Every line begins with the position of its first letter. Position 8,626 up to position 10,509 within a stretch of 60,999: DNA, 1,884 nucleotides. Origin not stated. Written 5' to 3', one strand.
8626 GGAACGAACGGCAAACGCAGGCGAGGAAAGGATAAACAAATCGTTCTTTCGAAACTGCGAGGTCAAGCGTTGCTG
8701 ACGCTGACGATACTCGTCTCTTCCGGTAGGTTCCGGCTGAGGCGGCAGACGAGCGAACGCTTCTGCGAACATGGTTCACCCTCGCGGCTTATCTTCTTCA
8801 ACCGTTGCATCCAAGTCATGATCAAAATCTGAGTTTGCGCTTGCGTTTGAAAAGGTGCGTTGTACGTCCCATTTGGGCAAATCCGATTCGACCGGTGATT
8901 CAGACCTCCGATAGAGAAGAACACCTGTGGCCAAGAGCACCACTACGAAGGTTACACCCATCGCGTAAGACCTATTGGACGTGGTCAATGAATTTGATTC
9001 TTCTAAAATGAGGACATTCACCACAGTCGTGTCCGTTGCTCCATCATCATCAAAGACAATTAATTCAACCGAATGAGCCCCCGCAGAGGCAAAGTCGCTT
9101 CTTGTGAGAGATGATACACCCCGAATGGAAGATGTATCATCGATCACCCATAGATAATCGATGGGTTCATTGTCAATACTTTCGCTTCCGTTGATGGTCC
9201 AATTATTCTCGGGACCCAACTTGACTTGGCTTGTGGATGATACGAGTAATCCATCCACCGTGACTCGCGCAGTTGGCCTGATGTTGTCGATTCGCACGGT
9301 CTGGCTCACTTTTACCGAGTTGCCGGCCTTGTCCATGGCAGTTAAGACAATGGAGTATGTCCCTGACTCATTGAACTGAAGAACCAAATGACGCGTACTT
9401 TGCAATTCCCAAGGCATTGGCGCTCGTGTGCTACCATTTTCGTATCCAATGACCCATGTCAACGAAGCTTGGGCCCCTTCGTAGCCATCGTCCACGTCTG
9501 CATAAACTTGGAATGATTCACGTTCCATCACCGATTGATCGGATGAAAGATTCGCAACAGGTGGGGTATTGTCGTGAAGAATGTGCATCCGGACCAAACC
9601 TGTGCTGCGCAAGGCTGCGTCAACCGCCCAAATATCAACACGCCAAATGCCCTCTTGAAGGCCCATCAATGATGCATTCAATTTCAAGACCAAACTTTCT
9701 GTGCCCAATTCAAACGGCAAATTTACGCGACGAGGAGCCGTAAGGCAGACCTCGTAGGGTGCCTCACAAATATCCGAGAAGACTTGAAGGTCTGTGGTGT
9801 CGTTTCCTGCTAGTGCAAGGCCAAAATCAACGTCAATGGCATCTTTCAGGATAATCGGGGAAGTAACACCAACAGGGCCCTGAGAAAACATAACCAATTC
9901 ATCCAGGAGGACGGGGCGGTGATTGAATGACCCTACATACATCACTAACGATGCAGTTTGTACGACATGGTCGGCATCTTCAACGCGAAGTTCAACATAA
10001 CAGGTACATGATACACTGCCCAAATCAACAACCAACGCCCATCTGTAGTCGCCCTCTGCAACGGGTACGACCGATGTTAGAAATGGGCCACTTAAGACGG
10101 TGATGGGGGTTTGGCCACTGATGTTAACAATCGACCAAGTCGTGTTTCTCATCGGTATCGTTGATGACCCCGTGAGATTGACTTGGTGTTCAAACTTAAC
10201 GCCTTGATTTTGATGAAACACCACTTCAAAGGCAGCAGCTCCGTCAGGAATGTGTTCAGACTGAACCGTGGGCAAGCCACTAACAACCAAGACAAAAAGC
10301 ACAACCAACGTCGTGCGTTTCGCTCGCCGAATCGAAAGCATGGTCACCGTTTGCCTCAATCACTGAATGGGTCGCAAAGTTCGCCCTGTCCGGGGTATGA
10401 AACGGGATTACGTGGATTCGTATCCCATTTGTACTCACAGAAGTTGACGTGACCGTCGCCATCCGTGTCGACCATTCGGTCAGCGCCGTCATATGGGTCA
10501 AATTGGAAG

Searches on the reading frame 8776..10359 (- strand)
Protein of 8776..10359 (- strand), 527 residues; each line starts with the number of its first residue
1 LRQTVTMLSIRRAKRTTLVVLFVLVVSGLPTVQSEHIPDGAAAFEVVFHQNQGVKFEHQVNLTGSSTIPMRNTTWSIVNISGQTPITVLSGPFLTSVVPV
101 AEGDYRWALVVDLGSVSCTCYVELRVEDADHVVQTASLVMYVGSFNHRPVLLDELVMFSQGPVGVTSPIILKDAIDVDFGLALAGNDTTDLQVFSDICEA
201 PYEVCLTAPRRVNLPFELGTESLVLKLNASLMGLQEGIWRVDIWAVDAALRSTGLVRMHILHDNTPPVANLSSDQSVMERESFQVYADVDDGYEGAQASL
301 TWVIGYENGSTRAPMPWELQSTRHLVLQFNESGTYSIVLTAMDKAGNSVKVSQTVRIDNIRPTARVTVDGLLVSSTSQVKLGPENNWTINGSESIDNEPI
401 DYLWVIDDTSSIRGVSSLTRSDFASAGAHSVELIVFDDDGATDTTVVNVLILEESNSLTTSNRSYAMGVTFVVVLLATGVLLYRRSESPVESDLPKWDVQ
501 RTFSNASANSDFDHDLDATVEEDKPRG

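Call 69: search_protein_families(library=pfam, proteins=[window:8776-10359:-], max_evalue=0.00001)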
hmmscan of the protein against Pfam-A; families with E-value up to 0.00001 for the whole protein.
window:8776-10359:- (527 aa): 2 families
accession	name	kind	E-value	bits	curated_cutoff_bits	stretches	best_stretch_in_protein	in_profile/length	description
PF18911.6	PKD_4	-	1.9e-12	47.5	27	0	264-357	1-83/85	PKD domain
PF00801.26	PKD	-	8.8e-08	32.5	23.5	0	279-348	13-72/80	PKD domain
